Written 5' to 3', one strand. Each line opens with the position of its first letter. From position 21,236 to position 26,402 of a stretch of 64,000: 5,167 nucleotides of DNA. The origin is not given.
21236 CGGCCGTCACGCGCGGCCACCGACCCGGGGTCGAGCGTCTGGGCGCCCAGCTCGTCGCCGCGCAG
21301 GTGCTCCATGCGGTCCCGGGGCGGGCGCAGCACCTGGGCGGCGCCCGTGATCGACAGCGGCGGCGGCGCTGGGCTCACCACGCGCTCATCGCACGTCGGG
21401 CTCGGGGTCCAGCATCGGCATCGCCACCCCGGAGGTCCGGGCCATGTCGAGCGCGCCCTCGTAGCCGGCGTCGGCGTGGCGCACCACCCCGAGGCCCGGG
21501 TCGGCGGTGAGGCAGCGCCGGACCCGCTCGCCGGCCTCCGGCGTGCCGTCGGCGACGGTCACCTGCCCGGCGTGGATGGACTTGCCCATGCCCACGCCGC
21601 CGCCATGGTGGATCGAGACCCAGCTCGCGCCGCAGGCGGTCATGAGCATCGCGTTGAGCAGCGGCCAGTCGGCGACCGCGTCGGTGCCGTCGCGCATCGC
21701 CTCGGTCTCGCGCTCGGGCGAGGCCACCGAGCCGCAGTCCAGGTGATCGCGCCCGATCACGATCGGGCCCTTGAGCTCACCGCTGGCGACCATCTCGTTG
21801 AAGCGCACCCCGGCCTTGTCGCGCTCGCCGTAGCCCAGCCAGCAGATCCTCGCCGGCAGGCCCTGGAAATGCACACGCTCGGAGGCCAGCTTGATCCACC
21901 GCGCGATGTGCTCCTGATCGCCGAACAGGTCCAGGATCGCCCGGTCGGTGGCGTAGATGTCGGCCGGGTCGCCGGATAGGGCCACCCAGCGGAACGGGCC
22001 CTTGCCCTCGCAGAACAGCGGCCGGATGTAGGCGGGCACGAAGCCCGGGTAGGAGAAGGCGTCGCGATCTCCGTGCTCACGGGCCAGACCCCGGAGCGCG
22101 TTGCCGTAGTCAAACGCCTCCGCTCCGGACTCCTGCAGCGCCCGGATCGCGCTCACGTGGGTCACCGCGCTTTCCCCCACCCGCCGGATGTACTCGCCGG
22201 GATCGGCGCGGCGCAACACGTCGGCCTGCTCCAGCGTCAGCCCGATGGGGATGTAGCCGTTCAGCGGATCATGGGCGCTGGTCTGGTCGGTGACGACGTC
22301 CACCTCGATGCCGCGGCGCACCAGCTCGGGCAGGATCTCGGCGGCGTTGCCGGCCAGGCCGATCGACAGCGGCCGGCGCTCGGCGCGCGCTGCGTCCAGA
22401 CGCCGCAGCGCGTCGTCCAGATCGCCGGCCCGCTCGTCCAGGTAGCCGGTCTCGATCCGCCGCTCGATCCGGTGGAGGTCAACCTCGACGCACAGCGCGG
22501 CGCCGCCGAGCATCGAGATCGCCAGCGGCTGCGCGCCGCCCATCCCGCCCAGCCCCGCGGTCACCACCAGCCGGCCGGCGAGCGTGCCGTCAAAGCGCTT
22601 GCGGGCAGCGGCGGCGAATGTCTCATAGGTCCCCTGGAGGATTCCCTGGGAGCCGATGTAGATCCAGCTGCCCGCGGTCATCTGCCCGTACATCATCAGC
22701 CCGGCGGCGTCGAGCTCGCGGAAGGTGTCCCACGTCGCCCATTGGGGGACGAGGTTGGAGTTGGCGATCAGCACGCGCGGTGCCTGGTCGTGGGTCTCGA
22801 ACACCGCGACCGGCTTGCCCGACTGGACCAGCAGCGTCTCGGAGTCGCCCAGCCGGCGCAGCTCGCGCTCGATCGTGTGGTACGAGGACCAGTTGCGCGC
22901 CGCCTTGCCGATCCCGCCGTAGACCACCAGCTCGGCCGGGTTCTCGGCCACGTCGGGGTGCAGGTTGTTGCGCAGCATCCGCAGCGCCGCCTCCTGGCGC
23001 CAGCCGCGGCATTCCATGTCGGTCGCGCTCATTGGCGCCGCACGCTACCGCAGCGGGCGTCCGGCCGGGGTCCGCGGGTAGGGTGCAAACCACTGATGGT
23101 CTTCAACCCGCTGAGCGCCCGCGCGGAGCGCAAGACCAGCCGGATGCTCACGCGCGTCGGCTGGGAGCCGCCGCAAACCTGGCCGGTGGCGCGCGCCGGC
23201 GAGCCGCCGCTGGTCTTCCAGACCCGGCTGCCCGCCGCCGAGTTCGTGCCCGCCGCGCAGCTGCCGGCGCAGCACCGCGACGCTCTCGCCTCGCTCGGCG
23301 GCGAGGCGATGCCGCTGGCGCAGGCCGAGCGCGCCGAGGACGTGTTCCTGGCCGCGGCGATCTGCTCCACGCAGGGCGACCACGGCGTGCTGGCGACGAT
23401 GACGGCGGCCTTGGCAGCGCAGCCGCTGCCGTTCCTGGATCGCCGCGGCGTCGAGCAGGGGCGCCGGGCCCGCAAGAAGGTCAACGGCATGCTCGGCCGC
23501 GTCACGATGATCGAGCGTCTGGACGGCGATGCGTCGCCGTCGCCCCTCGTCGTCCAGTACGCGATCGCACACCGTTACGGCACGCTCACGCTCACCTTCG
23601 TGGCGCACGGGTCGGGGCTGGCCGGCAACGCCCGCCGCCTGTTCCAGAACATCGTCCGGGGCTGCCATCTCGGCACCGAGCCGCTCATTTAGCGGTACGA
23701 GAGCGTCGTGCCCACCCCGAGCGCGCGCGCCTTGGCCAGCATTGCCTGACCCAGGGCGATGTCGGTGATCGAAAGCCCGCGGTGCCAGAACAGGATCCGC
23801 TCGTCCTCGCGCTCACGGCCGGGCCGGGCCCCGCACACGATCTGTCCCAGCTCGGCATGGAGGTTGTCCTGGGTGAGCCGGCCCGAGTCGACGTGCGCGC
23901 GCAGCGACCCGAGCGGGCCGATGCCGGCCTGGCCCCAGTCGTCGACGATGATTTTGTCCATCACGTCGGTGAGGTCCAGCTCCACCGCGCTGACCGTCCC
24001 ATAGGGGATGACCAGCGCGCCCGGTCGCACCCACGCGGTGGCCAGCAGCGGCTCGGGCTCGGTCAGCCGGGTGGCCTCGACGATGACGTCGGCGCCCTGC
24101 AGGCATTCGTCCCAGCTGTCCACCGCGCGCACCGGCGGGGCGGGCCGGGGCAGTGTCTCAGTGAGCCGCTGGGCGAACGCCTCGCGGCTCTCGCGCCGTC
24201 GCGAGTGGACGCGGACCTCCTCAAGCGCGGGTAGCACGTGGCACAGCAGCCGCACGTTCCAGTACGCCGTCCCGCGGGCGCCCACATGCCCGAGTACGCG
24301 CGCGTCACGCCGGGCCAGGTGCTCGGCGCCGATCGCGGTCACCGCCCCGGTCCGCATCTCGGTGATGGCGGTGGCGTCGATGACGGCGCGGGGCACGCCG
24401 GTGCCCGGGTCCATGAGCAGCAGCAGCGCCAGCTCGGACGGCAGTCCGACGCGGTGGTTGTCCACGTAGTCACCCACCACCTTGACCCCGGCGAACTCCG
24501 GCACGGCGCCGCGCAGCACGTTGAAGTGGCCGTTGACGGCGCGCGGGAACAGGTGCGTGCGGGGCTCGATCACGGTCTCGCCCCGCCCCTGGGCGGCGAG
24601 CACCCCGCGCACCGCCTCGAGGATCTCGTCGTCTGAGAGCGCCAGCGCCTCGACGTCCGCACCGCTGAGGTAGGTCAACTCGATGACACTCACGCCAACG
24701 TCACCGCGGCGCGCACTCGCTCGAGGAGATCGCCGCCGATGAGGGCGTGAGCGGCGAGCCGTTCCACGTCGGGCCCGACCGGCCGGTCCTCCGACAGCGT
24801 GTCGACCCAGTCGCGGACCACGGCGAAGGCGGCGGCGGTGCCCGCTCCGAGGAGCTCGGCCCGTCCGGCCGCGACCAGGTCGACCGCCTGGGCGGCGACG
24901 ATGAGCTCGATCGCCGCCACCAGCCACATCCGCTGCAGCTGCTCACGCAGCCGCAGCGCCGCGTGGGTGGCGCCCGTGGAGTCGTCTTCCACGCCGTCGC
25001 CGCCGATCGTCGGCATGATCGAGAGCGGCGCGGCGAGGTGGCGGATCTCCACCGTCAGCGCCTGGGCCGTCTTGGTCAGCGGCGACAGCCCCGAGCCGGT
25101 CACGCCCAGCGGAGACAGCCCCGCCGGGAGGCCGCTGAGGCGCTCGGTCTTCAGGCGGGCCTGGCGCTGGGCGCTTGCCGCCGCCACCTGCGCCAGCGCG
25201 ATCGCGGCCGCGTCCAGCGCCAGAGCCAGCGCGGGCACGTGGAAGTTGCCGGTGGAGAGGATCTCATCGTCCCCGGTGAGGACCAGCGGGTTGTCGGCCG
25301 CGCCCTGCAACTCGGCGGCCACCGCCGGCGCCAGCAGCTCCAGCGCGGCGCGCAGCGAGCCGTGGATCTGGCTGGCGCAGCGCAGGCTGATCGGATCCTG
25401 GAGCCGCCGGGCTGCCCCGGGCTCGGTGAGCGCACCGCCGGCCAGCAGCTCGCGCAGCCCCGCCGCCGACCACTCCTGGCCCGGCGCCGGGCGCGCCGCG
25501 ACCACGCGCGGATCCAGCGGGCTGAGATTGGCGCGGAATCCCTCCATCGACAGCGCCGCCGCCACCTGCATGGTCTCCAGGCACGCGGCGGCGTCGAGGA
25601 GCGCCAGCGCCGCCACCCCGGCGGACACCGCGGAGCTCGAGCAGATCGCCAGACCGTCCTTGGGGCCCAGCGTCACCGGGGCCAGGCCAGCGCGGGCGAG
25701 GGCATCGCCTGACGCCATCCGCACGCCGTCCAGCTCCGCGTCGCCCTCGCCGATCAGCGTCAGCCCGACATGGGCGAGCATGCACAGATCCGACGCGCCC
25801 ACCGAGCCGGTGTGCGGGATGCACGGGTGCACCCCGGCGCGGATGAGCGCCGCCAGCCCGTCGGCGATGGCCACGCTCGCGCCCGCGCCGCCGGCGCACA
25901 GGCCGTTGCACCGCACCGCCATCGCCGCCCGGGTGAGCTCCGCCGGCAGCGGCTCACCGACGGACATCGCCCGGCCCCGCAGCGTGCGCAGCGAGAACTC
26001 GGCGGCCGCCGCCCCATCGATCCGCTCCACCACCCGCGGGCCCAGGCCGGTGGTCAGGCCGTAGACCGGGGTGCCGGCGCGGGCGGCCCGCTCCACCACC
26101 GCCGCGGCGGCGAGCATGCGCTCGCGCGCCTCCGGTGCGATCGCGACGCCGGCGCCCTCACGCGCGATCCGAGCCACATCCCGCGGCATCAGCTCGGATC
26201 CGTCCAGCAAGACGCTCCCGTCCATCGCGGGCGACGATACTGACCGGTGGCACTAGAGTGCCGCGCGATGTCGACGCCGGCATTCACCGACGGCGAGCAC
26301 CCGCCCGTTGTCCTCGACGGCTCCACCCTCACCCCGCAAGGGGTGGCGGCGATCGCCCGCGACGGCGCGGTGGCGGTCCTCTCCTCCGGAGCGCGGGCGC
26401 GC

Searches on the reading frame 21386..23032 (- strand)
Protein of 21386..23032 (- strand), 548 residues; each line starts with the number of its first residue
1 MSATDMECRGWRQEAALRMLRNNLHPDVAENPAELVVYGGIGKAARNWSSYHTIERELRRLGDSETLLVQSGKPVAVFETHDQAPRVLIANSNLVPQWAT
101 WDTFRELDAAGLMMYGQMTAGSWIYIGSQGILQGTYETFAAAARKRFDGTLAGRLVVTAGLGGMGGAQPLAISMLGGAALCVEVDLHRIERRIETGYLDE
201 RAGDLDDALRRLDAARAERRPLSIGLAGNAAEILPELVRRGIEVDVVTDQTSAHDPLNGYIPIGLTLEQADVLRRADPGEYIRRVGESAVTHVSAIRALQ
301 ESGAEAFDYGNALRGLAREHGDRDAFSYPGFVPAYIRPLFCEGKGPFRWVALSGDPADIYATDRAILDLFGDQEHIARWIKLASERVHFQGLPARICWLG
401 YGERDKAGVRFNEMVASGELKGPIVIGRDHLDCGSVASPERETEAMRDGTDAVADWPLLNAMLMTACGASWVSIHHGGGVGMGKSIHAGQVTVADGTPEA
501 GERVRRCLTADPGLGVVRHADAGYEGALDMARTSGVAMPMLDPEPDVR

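Call 7: search_protein_families(library=pfam, proteins=[window:21386-23032:-], max_evalue=0.01)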
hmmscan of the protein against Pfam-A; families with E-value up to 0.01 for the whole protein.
window:21386-23032:- (548 aa): 3 families
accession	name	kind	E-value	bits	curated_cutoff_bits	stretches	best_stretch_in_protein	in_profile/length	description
PF17392.7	Urocanase_C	-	1.9e-92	308.5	23.6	1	338-532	1-195/196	Urocanase C-terminal domain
PF01175.24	Urocanase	-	9e-87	290.5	23.2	1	127-335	1-209/209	Urocanase Rossmann-like domain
PF17391.7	Urocanase_N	-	2.4e-56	189.4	23.2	1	4-124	7-127/127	Urocanase N-terminal domain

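Call 8: search_protein_families(library=ncbifam, proteins=[window:21386-23032:-], max_evalue=0.01)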
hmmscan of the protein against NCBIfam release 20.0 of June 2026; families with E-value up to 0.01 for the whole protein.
window:21386-23032:- (548 aa): 3 families
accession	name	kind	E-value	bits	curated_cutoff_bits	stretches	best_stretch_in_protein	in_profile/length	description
TIGR01228.2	hutU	equivalog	1.9e-277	921.3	375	1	4-540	9-545/545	urocanate hydratase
NF058531.1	CH3_S_urocan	exception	1.8e-210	700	880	1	4-535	9-533/535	S-methyl thiourocanate hydratase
NF058530.1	thiouroc_hyd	equivalog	1.3e-203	677.5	930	1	6-536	2-530/535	thiourocanate hydratase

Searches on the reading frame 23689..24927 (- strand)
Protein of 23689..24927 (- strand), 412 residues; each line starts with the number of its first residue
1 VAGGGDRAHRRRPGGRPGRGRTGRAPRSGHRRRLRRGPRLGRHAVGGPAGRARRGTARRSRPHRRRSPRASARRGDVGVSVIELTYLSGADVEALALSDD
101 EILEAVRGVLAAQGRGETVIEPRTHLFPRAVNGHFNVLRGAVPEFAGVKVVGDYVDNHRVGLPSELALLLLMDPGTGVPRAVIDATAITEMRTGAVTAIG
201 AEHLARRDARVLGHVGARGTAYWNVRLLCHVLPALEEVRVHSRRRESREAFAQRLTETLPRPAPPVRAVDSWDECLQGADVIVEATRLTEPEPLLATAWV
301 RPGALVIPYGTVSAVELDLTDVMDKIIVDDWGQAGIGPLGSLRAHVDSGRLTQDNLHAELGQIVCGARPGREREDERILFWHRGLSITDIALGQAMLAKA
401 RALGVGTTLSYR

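Call 21: search_protein_families(library=pfam, proteins=[window:23689-24927:-], max_evalue=0.001)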
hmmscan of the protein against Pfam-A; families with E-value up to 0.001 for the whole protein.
window:23689-24927:- (412 aa): 1 family
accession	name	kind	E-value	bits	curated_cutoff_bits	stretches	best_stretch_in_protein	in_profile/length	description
PF02423.21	OCD_Mu_crystall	-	1.1e-50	172.8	24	1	89-394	8-304/314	Ornithine cyclodeaminase/mu-crystallin family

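Call 24: search_protein_families(library=ncbifam, proteins=[window:23689-24927:-], max_evalue=0.00001)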
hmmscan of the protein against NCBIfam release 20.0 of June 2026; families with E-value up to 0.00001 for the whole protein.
window:23689-24927:- (412 aa): 13 families
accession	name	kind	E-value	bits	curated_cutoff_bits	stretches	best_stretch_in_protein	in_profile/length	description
TIGR02371.1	ala_DH_arch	equivalog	7.2e-51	173.2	409.15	1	86-408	4-321/325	alanine dehydrogenase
NF006379.0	PRK08618.1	equivalog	1.2e-42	146.4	417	1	99-409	15-324/326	ornithine cyclodeaminase family protein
TIGR03944.1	dehyd_SbnB_fam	equivalog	3.8e-40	137.9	326.9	1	84-410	1-325/327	2,3-diaminopropionate biosynthesis protein SbnB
NF006141.0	PRK08291.1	equivalog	1.6e-36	126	408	1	84-409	4-328/330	cyclodeaminase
NF004848.0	PRK06199.1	subfamily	1.3e-35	123.2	362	1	145-409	91-370/379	tyramine oxidase subunit B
TIGR02992.1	ectoine_eutC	equivalog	2.2e-33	115.7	471.65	1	87-408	4-324/326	ectoine utilization protein EutC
NF004793.0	PRK06141.1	equivalog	1.1e-31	109.9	322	1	145-399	61-310/314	bifunctional Delta(1)-pyrroline-2-carboxylate/Delta(1)-piperideine-2-carboxylate reductase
NF045643.1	ImmsucRedBhcD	equivalog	4.5e-26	92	500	1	98-408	14-318/321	iminosuccinate reductase BhcD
NF005296.0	PRK06823.1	equivalog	3.7e-21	75.4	438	1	99-399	15-312/315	ornithine cyclodeaminase family protein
NF005603.0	PRK07340.1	equivalog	7e-19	68.2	266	1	100-351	19-263/307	delta(1)-pyrroline-2-carboxylate reductase family protein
NF005762.1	PRK07589.1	equivalog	4.5e-16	58.7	350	1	147-409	66-318/334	ornithine cyclodeaminase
NF045512.1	PyrPipCarbRedLhpI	equivalog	2.1e-11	43.5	400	1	101-330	16-237/298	bifunctional Delta(1)-pyrroline-2-carboxylate/Delta(1)-piperideine-2-carboxylate reductase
NF005011.0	PRK06407.1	subfamily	7.7e-09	35.2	337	1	173-290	83-195/302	ornithine cyclodeaminase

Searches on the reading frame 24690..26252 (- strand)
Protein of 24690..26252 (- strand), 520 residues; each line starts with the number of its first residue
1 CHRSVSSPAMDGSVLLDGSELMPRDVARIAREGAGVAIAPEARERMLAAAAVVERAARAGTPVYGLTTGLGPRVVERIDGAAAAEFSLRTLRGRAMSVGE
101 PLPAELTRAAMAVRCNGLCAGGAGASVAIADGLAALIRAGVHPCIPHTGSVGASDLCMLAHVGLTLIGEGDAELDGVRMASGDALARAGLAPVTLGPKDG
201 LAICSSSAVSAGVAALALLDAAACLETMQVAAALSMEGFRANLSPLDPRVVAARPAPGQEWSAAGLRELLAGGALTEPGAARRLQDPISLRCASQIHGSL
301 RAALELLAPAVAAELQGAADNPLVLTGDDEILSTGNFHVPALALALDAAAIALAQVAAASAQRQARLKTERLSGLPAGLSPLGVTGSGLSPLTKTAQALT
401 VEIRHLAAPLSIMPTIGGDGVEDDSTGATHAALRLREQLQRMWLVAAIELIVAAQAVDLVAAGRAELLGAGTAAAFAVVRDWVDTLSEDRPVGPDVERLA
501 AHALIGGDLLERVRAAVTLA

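Call 21: search_protein_families(library=pfam, proteins=[window:24690-26252:-], max_evalue=0.001)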
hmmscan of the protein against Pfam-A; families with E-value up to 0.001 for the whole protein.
window:24690-26252:- (520 aa): 1 family
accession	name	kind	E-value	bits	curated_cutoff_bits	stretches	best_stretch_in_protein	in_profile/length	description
PF00221.24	Lyase_aromatic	-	8.9e-128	427.3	27.3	1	23-480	3-465/466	Aromatic amino acid lyase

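Call 24: search_protein_families(library=ncbifam, proteins=[window:24690-26225:-], max_evalue=0.00001)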
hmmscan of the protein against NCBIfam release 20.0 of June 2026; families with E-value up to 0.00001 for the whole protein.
window:24690-26225:- (511 aa): 8 families
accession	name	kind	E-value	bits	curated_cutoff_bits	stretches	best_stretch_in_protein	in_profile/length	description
NF006871.0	PRK09367.1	subfamily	2.4e-109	366.3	524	1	5-492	4-490/505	histidine ammonia-lyase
TIGR01225.1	hutH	equivalog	1e-107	360.8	539.15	1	5-501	1-494/506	histidine ammonia-lyase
TIGR04475.1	Phe_D_beta_mut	equivalog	1.1e-67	228.9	800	1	10-493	8-508/510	phenylalanine aminomutase (D-beta-phenylalanine forming)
TIGR03832.1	Tyr_2_3_mutase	equivalog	5e-66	223.2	501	1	7-492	1-505/507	tyrosine 2,3-aminomutase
NF053541.1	FlxA_rubin_TAL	equivalog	1.6e-50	172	700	1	53-491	41-493/498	flexirubin biosynthesis tyrosine ammonia-lyase FlxA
NF041222.1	BagA_FevW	exception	4.5e-49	167.4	1000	1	8-490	4-510/529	bagremycin/ferroverdin biosynthesis tyrosine ammonia-lyase BagA/FevW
TIGR01226.1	phe_am_lyase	equivalog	1.7e-42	145.6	519.15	1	5-401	33-451/680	phenylalanine ammonia-lyase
TIGR04473.1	taxol_Phe_23mut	exception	6.4e-31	107.3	1250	1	17-452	40-498/687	phenylalanine aminomutase (L-beta-phenylalanine forming)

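Call 26: search_solved_structures(query=window:24690-26225:-, max_evalue=1e-10, show_alignments=1)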
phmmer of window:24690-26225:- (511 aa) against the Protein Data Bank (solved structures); distinct sequences matched with E-value up to 1e-10: 39.
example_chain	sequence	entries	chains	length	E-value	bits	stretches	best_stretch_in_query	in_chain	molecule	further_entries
6s7j_A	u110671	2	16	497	1.6e-64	222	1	5-490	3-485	Uncharacterized protein | ergothionase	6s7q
7tqr_A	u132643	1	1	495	2.7e-64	221.2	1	5-490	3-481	Probable histidine ammonia-lyase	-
6v6h_A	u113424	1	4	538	2.3e-58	201.6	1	5-491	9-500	Histidine ammonia-lyase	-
1gkj_A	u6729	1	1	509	1.1e-55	192.8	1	35-500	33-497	HISTIDINE AMMONIA-LYASE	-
1gkm_B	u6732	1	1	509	1.5e-55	192.4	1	35-500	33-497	Histidine ammonia-lyase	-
1b8f_A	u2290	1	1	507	6.8e-55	190.2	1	35-500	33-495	Histidine ammonia-lyase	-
1gk3_A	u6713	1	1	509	1.2e-54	189.4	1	35-500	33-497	HISTIDINE AMMONIA-LYASE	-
1eb4_A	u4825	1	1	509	3.9e-54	187.7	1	35-500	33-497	HISTIDINE AMMONIA-LYASE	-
1gk2_A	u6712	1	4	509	4.8e-54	187.4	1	35-500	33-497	HISTIDINE AMMONIA-LYASE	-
2rjr_A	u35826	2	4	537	1.7e-51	179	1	5-504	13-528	Tyrosine aminomutase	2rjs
2ohy_A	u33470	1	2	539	1.7e-51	179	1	5-504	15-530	Tyrosine aminomutase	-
2qve_A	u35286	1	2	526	1.8e-51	178.9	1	5-504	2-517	Tyrosine Aminomutase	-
3kdy_A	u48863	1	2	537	2.6e-51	178.4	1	5-504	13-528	Histidine ammonia-lyase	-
3kdz_A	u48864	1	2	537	6.3e-51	177.1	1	5-504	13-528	Histidine ammonia-lyase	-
3unv_A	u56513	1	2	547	3.4e-47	164.8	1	8-502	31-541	AdmH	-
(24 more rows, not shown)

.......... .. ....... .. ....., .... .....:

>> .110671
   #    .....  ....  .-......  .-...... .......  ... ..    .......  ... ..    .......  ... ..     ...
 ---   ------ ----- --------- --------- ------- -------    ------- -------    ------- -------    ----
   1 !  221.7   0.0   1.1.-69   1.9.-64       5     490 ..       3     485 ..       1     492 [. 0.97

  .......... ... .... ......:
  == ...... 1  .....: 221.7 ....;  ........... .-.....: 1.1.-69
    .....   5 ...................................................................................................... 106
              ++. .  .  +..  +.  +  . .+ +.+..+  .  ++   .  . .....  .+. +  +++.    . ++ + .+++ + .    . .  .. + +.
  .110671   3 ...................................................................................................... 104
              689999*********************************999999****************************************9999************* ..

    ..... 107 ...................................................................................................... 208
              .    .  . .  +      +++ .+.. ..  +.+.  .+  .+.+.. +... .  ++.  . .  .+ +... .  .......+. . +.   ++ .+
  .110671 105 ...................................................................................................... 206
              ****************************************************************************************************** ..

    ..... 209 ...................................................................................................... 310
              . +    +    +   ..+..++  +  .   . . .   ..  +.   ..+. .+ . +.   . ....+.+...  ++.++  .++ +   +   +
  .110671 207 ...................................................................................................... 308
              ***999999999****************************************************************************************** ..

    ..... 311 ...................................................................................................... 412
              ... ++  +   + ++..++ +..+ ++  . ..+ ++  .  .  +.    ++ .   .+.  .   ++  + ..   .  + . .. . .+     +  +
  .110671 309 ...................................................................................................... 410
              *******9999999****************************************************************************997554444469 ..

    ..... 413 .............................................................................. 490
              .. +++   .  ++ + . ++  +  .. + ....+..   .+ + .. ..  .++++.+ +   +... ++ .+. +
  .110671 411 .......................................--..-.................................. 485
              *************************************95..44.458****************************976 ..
